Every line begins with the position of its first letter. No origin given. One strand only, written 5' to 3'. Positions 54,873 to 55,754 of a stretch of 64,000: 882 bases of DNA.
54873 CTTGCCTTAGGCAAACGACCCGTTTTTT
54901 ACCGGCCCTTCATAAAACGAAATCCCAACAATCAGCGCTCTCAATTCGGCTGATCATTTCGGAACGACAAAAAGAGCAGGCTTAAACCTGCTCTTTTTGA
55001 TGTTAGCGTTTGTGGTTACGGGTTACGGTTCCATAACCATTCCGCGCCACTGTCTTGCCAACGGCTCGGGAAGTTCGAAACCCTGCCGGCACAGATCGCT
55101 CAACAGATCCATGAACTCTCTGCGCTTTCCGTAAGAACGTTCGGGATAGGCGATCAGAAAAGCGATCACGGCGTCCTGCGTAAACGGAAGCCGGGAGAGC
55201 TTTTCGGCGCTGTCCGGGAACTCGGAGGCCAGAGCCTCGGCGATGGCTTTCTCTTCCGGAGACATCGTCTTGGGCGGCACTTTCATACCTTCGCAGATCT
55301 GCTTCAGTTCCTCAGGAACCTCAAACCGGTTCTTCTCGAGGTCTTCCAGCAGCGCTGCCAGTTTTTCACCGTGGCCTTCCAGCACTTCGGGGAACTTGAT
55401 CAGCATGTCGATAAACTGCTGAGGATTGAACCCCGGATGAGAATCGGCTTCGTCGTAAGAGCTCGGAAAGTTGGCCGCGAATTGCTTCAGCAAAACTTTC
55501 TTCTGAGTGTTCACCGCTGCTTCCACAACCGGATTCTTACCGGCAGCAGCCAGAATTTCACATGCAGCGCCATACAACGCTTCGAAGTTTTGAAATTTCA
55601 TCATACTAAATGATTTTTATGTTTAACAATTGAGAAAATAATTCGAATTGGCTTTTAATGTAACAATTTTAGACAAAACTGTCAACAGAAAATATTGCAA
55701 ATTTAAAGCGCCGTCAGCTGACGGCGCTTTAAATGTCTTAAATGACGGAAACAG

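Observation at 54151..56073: Three tandem paralogous orphan genes occupy the position upstream of pal, where tolB normally sits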

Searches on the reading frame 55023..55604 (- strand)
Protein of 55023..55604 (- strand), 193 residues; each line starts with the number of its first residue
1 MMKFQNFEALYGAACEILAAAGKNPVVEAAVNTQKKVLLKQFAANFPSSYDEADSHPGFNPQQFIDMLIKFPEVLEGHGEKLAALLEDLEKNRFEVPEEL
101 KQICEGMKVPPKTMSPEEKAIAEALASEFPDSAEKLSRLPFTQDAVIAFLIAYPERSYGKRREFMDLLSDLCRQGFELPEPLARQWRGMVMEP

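Call 7: search_protein_families(library=pfam, proteins=[window:55023-55604:-], max_evalue=1)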
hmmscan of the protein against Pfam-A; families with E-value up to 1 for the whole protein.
window:55023-55604:- (193 aa): 3 families
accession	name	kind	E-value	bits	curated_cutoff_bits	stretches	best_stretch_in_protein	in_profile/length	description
PF02536.19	mTERF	-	0.088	12.2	23.1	1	58-154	157-241/314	mTERF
PF04919.18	DUF655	-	0.14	12.5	22.2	1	59-114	105-161/181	Protein of unknown function (DUF655)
PF10551.15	MULE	-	0.24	12.3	27.6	0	98-134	53-89/99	MULE transposase domain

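Call 8: search_protein_families(library=ncbifam, proteins=[window:55023-55604:-], max_evalue=1)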
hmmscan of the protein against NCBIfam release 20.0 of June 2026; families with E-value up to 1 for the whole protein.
window:55023-55604:- (193 aa): 0 families

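Call 10: find_homologous_proteins(query=window:55023-55604:-, max_evalue=0.01)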
Query window:55023-55604:- (193 aa): 9 proteins with E <= 0.01 among 370 candidates.
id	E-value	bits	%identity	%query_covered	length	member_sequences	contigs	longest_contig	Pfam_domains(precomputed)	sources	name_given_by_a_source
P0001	1.9e-120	418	99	99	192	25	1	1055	-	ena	-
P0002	2.6e-105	368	88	99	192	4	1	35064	-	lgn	-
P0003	7.4e-68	246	61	100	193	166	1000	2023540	-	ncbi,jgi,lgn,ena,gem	ncbi:MAG: hypothetical protein V8R89_07595 [Alphaproteobacteria bacterium]|jgi:hypothetical protein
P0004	4.4e-66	241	59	100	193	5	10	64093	-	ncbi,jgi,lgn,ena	-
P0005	2.3e-56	209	54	100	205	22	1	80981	-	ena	-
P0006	9.9e-54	200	53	100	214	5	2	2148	-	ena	-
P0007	4.5e-36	143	58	65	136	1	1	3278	-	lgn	-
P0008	6.3e-34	136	63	58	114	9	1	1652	-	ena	-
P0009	1.9e-4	40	56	33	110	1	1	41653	-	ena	-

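Call 13: find_encoding_contigs(protein=P0003, flank=8000, max_places=6)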
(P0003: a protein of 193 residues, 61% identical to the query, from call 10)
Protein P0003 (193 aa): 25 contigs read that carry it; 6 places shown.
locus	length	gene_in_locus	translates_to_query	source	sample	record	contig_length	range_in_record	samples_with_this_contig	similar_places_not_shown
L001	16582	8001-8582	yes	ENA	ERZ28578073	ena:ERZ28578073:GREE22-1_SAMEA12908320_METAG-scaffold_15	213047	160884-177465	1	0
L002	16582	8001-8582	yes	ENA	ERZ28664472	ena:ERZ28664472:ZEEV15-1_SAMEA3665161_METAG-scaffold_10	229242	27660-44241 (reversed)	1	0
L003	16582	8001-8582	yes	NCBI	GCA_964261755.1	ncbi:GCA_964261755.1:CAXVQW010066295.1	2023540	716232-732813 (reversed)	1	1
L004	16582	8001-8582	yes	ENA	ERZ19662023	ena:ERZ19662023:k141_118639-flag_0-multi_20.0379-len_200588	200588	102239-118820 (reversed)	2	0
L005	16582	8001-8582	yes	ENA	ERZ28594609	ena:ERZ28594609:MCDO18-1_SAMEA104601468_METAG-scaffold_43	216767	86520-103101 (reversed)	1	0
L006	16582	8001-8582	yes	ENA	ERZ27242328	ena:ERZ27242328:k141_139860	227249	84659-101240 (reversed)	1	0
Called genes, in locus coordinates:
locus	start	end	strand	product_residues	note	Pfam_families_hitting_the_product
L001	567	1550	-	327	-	-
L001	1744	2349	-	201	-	PF00929:RNase_T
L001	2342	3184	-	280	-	PF00800:PDT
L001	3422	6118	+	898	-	PF01326:PPDK_N, PF00391:PEP-utilizers, PF02896:PEP-utilizers_C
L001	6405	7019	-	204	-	-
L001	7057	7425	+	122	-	-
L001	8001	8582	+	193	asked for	-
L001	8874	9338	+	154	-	PF00691:OmpA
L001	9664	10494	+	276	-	PF13525:YfiO, PF13432:TPR_16, PF13174:TPR_6 (weak)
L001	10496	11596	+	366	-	PF01171:ATP_bind_3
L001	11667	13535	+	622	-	PF06480:FtsH_ext, PF00004:AAA, PF07728:AAA_5 (faint), PF17862:AAA_lid_3, PF01434:Peptidase_M41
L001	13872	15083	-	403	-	PF01467:CTP_transf_like (weak)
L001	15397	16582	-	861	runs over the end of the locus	-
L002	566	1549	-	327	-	-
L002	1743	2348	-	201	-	PF00929:RNase_T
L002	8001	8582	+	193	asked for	-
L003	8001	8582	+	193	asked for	-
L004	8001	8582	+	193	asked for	-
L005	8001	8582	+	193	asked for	-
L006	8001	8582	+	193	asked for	-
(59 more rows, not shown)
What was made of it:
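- One B sequence is on record on more than 1000 contigs (calls 10, 13).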

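Call 34: find_encoding_contigs(protein=P0005, flank=8000, max_places=3)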
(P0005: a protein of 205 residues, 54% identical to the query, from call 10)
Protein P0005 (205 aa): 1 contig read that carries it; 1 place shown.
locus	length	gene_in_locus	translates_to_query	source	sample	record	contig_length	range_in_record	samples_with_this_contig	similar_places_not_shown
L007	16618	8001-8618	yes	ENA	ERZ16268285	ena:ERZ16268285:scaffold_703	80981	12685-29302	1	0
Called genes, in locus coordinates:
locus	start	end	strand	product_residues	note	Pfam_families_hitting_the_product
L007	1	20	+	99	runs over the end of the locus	PF09527:ATPase_gene1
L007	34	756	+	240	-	PF00119:ATP-synt_A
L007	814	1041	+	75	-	PF00137:ATP-synt_C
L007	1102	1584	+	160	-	PF02326:YMF19, PF00430:ATP-synt_B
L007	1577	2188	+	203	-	PF05405:Mt_ATP-synt_B, PF00430:ATP-synt_B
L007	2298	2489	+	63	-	-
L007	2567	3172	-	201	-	PF00929:RNase_T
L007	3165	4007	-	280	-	PF00800:PDT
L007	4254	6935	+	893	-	PF01326:PPDK_N, PF00391:PEP-utilizers, PF02896:PEP-utilizers_C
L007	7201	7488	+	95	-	-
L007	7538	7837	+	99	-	-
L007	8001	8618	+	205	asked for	-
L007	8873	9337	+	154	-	PF00691:OmpA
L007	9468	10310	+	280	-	PF07719:TPR_2 (faint), PF13525:YfiO (weak), PF13432:TPR_16, PF14559:TPR_19 (faint), PF13174:TPR_6 (weak)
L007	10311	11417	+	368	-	PF01171:ATP_bind_3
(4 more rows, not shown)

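Call 41: predict_structure(alignment_id=A1)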
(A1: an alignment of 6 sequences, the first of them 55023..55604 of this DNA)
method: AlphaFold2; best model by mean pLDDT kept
length: 193 residues; sequences in the alignment: 6
mean_pLDDT: 82.6   pTM: 0.63
mean pLDDT of the five models: 82.6, 81.7, 80.6, 80.6, 75.7
residues with pLDDT >= 90: 44; 70-90: 132; 50-70: 14; < 50: 3
segments of 3 or more residues with pLDDT < 50: none
pLDDT, mean of each block of 10 residues (from residue 1): 67 81 80 81 78 76 84 79 86 87 79 86 92 95 93 83 89 90 74 47
secondary structure, 60 per line:
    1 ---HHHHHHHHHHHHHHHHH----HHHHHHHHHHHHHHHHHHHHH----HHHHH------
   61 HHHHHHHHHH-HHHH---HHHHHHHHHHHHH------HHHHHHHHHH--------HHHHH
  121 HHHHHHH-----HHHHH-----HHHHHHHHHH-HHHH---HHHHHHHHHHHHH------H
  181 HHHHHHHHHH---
elements in order: H4-20 H25-45 H50-54 H61-70 H72-75 H79-91 H98-107 H116-127 H133-137 H143-152 H154-157 H161-173 H180-190
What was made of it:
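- On Tol-Pal cluster component (TolB-like): The model is all-helical (call 41).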

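Call 48: search_protein_families(library=padloc, proteins=[window:55023-55604:-], max_evalue=1)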
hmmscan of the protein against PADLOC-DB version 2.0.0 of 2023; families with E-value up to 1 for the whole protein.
window:55023-55604:- (193 aa): 0 families

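Call 49: search_protein_families(library=phrogs, proteins=[window:55023-55604:-], max_evalue=1)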
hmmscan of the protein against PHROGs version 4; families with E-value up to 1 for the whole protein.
window:55023-55604:- (193 aa): 3 families
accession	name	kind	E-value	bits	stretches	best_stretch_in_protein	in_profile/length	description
phrog_24739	-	unknown function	0.21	12.8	1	76-98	18-39/43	-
phrog_1124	-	transcription regulation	0.33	11.5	1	72-132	77-139/177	transcriptional regulator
phrog_4970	-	unknown function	0.38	11.3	0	74-92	6-24/61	-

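Call 50: fold_search(model_id=the predicted structure, library=pdb)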
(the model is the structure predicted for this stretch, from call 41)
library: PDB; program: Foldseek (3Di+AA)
matches with E <= 10: 175; with E <= 0.001: 0
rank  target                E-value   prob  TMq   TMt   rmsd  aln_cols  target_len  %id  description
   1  5nwk_F                6.7e-01  0.20  0.23  0.20  13.7       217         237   11  14-3-3c in complex with CPP and fusicoccin (released 2017-11-22)
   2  5nwk_B                7.4e-01  0.23  0.25  0.21  13.5       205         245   10  14-3-3c in complex with CPP and fusicoccin (released 2017-11-22)
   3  1bj5                  7.8e-01  0.13  0.19  0.09  15.7       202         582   13  HUMAN SERUM ALBUMIN COMPLEXED WITH MYRISTIC ACID (released 1998-11-04)
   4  5nwk_A                8.2e-01  0.23  0.26  0.22  14.7       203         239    9  14-3-3c in complex with CPP and fusicoccin (released 2017-11-22)
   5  1bke                  8.6e-01  0.12  0.19  0.09  15.6       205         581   14  HUMAN SERUM ALBUMIN IN A COMPLEX WITH MYRISTIC ACID AND TRI-IODOBENZOIC ACID (released 1999-01-13)
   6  1key_A                9.5e-01  0.08  0.17  0.15  18.5       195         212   14  Crystal Structure of Mouse Testis/Brain RNA-binding Protein (TB-RBP) (released 2002-07-03)
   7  8qtf_C                9.9e-01  0.18  0.24  0.21  13.3       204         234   10  Crystal structure of a C-terminally truncated version of Arabidopsis thaliana 14-3-3 omega in complex with a phosphope (released 2023-11-22)
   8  6bqt_B                9.9e-01  0.13  0.22  0.19  15.1       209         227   10  Complex of 14-3-3 theta with an IRSp53 peptide doubly-phosphorylated at T340 and T360 (released 2018-12-05)
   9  2qfc_A                1.1e+00  0.13  0.19  0.15  14.0       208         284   10  Crystal Structure of Bacillus thuringiensis PlcR complexed with PapR (released 2007-11-06)
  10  5oob_F                1.1e+00  0.13  0.22  0.09  18.2       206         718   13  COMPLEX OF HUMAN NUCLEAR CAP-BINDING COMPLEX WITH M7GTP AND NELF-E C-TERMINAL PEPTIDE (released 2017-11-15)
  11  8qtt_C                1.2e+00  0.14  0.23  0.21  13.4       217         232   11  Crystal structure of a C-terminally truncated version of Arabidopsis thaliana 14-3-3 omega in complex with a phosphope (released 2023-11-15)
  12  8yxb_A                1.2e+00  0.09  0.17  0.09  15.8       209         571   13  Crystal structure of the HSA complex with ceftriaxone and myristate (released 2024-08-07)
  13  8qtt_G                1.3e+00  0.13  0.23  0.20  15.3       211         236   10  Crystal structure of a C-terminally truncated version of Arabidopsis thaliana 14-3-3 omega in complex with a phosphope (released 2023-11-15)
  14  5nwk_C                1.4e+00  0.18  0.24  0.21  12.3       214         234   11  14-3-3c in complex with CPP and fusicoccin (released 2017-11-22)
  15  5nwk_E                1.4e+00  0.16  0.25  0.22  15.0       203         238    9  14-3-3c in complex with CPP and fusicoccin (released 2017-11-22)
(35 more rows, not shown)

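Call 65: search_dna_similar(query=window:55023-55604:-, collection=phages, mode=protein, max_evalue=0.01)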
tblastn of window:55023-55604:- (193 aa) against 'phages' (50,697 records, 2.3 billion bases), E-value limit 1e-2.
No match.

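Call 68: fold_search(model_id=the predicted structure, library=viral)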
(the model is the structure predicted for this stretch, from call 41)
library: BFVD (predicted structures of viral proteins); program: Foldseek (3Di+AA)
matches with E <= 10: 62; with E <= 0.001: 0
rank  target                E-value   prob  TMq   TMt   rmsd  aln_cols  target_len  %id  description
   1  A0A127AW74            1.3e+00  0.10  0.16  0.21  15.8       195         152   14  Uncharacterized protein [Bacillus phage SP-15]
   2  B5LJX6                1.4e+00  0.12  0.16  0.21  15.5       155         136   14  Holin [Mycobacterium phage Rizal]
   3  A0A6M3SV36            1.7e+00  0.07  0.17  0.11  16.1       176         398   13  (no name in the UniProt tables at hand)
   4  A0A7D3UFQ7            1.7e+00  0.06  0.16  0.16  20.2       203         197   12  (no name in the UniProt tables at hand)
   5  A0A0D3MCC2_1          2.0e+00  0.04  0.14  0.05  18.9       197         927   16  Genome polyprotein (Fragment) [Bat picornavirus]
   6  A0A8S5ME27            2.1e+00  0.05  0.15  0.14  20.9       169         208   15  DNA-binding stress response protein [Siphoviridae sp. ctYh54]
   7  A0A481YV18            2.7e+00  0.08  0.25  0.18  15.3       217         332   12  Ankyrin repeat protein [Marseillevirus LCMAC102]
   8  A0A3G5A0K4            3.0e+00  0.10  0.25  0.17  16.6       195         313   14  Uncharacterized protein [Harvfovirus sp.]
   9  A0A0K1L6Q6            3.1e+00  0.02  0.13  0.06  16.6       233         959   11  ORF_018L [Scale drop disease virus]
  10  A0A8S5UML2            3.6e+00  0.09  0.22  0.27  13.0       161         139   14  YqeY-like protein [Myoviridae sp. ctCo31]
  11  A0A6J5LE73            3.6e+00  0.06  0.20  0.07  18.8       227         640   12  Uncharacterized protein [uncultured Caudovirales phage]
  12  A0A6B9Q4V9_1          4.0e+00  0.04  0.20  0.08  15.4       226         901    8  Genome polyprotein [Plasmopara viticola lesion associated flavi-like virus 1]
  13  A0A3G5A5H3            4.2e+00  0.07  0.24  0.13  18.1       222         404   10  Uncharacterized protein [Harvfovirus sp.]
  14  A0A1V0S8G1            4.2e+00  0.05  0.22  0.11  17.2       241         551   12  Tetratricopeptide repeat protein [Catovirus CTV1]
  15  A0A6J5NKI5            4.4e+00  0.03  0.18  0.18  18.9       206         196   13  Uncharacterized protein [uncultured Caudovirales phage]
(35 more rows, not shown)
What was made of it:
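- Closest known: Helical-repeat binding proteins. Different: The best Foldseek hit in the PDB is 14-3-3 at E 0.67 with TM about 0.2 (call 50), and the best BFVD hit has E 1.3 (call 68).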

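Call 69: search_solved_structures(query=A1, max_evalue=1)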
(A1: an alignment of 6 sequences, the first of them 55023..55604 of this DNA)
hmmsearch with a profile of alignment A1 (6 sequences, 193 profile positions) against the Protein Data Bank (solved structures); distinct sequences matched with E-value up to 1: 5.
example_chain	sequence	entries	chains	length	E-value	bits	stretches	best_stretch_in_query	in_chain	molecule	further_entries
8hnp_A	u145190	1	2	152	0.2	14.6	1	81-168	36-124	Archaeal transcription regulator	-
8f5h_A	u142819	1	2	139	0.46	13.4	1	78-142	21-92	S2hlx_EX_19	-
8hno_A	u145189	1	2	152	0.54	13.2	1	83-168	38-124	Archaeal transcription regulator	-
3mvb_O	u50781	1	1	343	0.78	12.7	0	122-181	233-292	Transcription termination factor, mitochondrial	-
5co0_O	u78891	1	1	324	0.79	12.7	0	123-181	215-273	Transcription termination factor 1, mitochondrial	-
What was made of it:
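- On mTERF-like helical repeat: PDB mTERF chains score E 0.78 (call 69).
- Closest known: Helical-repeat binding proteins. Different: The best PDB sequence hits have E>=0.2 (call 69).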

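Call 72: search_protein_families(library=pfam, alignment_id=A8, max_evalue=1)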
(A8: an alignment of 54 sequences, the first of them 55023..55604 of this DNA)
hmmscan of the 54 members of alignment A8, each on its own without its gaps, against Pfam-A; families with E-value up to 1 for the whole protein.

A. member 1, window:55023-55604:- (193 aa): 3 families
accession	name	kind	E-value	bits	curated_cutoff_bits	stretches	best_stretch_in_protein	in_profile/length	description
PF02536.19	mTERF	-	0.088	12.2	23.1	1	58-154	157-241/314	mTERF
PF04919.18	DUF655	-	0.14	12.5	22.2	1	59-114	105-161/181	Protein of unknown function (DUF655)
PF10551.15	MULE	-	0.24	12.3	27.6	0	98-134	53-89/99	MULE transposase domain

B. families by the number of members that match (of 54 scanned): 52 families (the first 25 are shown)
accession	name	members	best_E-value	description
PF16995.10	tRNA-synt_2_TM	2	0.0018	Transmembrane region of lysyl-tRNA synthetase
PF20379.3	DUF6674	2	0.0099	Family of unknown function (DUF6674)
PF19612.4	DUF6117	2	0.016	Family of unknown function (DUF6117)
PF05388.16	Carbpep_Y_N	2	0.063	Carboxypeptidase Y pro-peptide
PF03299.19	TF_AP-2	2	0.069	Transcription factor AP-2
PF17279.8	DUF5344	2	0.15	Family of unknown function (DUF5344)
PF10374.15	EST1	2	0.16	Telomerase activating protein Est1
PF13454.12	NAD_binding_9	2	0.26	FAD-NAD(P)-binding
PF03587.19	EMG1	1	0.0017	EMG1/NEP1 methyltransferase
PF22631.2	PLCB1-4-like_EFh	1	0.012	Phosphoinositide phospholipase C beta1-4-like EF-hand domain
PF08439.15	Peptidase_M3_N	1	0.015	Oligopeptidase F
PF13893.12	RRM_5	1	0.029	RNA recognition motif. (a.k.a. RRM, RBD, or RNP domain)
PF19044.6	P-loop_TraG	1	0.03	TraG P-loop domain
PF22139.1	XPD_arch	1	0.031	DNA repair helicase XPD, arch domain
PF13030.11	DUF3891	1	0.036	Protein of unknown function (DUF3891)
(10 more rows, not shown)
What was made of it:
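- Tried and rejected: mTERF resemblance: rejected (calls 7, 69, 72).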

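Call 96: list_cluster_members(proteins=[P0003, P0017, P0011, P0020, P0029, P0039, P0045, P0047])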
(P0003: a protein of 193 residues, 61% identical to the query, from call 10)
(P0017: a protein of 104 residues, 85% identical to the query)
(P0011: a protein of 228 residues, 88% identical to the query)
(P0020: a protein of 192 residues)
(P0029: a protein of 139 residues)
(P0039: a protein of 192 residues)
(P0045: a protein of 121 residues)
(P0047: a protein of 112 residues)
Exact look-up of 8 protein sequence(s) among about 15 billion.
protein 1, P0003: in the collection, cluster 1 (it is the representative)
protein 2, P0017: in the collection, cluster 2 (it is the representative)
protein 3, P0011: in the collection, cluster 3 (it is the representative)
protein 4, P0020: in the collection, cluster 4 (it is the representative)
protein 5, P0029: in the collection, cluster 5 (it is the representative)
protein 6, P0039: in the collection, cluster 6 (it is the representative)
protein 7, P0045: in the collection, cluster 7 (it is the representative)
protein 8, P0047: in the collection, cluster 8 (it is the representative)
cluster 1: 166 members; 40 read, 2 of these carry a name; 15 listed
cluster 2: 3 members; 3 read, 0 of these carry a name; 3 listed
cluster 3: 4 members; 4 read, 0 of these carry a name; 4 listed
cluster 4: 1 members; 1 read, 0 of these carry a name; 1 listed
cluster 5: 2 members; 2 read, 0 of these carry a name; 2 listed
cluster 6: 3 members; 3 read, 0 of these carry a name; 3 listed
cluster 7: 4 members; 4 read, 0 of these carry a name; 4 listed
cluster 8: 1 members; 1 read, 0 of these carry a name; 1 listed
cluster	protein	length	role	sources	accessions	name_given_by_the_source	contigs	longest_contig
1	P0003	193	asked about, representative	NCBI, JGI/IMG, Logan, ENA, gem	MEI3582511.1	MAG: hypothetical protein V8R89_07595 [Alphaproteobacteria bacterium] | hypothetical protein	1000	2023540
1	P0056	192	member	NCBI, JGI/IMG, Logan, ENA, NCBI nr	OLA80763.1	MAG: hypothetical protein BHW58_06725 [Azospirillum sp. 51_20]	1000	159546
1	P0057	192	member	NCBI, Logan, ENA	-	-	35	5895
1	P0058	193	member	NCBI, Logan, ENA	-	-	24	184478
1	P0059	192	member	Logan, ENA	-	-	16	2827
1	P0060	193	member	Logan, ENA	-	-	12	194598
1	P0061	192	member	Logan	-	-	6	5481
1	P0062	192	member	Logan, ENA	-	-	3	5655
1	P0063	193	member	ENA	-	-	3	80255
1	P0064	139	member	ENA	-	-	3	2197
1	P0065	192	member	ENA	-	-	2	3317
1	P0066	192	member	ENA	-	-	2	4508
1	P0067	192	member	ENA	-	-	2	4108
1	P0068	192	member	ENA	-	-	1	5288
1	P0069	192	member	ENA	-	-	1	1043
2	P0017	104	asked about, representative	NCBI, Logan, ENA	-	-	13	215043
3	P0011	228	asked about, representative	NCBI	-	-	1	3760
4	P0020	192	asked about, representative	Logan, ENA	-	-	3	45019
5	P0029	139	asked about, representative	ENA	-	-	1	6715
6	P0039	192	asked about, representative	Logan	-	-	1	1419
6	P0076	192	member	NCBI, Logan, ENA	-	-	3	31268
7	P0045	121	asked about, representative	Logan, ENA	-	-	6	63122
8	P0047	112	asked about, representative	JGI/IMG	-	-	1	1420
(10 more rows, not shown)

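Call 98: find_encoding_contigs(protein=P0076, flank=6000, max_places=2)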
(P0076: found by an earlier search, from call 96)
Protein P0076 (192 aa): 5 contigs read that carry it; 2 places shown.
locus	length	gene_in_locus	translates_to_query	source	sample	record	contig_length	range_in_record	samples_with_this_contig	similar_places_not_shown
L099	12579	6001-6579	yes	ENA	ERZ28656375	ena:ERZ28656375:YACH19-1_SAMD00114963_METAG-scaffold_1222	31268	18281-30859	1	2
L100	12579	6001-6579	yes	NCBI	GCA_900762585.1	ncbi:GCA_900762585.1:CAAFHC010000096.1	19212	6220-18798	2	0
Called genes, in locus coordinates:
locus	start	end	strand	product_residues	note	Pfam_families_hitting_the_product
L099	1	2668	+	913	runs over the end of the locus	PF01326:PPDK_N, PF00391:PEP-utilizers, PF02896:PEP-utilizers_C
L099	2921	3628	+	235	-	PF01966:HD (weak)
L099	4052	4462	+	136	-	-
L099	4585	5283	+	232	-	-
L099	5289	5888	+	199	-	-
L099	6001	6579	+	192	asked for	-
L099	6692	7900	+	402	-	PF00959:Phage_lysozyme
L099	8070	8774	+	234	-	-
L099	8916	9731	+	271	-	-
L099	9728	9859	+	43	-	-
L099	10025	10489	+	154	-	PF00691:OmpA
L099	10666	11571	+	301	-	PF06005:ZapB (faint), PF16331:TolA_bind_tri (weak), PF07719:TPR_2 (faint), PF13424:TPR_12 (faint), PF13525:YfiO (weak), PF13428:TPR_14 (faint), PF13432:TPR_16, PF13174:TPR_6 (weak)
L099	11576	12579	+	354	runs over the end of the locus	PF01171:ATP_bind_3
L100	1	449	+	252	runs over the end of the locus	-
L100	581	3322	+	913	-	PF01326:PPDK_N, PF00391:PEP-utilizers, PF02896:PEP-utilizers_C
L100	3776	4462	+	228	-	-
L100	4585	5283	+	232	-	-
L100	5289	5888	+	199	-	-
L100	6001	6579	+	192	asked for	-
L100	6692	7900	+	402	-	PF00959:Phage_lysozyme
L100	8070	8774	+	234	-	-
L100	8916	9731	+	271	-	-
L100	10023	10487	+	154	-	PF00691:OmpA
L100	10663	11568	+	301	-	PF06005:ZapB (faint), PF16331:TolA_bind_tri (weak), PF07719:TPR_2 (faint), PF13424:TPR_12 (faint), PF13525:YfiO (weak), PF13428:TPR_14 (faint), PF13432:TPR_16, PF13174:TPR_6 (weak)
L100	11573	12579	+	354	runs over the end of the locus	PF01171:ATP_bind_3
